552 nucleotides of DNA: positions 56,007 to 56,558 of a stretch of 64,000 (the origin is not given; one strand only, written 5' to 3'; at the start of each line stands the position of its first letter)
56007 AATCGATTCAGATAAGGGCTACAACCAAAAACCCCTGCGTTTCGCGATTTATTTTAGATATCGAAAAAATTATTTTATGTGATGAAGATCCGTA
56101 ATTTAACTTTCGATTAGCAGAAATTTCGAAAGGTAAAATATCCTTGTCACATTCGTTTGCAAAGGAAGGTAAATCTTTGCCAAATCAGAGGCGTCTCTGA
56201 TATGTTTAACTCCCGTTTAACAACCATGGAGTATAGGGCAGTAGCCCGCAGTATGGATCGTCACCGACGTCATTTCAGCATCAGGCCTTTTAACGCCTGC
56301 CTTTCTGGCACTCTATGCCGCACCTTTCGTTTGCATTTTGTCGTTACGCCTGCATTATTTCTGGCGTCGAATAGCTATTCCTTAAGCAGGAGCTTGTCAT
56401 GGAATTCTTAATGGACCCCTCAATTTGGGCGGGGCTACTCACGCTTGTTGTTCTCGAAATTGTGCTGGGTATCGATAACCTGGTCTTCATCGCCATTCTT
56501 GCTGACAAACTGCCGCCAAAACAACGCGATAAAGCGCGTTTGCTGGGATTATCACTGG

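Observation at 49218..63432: Three bona fide small proteins invisible to the 60-aa ORF track: mgrB, yobF, yoaH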

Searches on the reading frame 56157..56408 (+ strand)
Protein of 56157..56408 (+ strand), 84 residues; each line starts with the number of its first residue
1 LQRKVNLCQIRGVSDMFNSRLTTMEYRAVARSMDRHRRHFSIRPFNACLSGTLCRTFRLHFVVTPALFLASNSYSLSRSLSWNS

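Call 37: search_protein_families(library=pfam, proteins=[window:56157-56408:+], max_evalue=1)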
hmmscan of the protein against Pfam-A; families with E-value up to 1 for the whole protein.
window:56157-56408:+ (84 aa): 1 family
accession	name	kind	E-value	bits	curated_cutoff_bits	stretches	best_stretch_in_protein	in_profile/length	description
PF22867.1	YoaL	-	3.7e-40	136.2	27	1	33-84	1-52/52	Protein YoaL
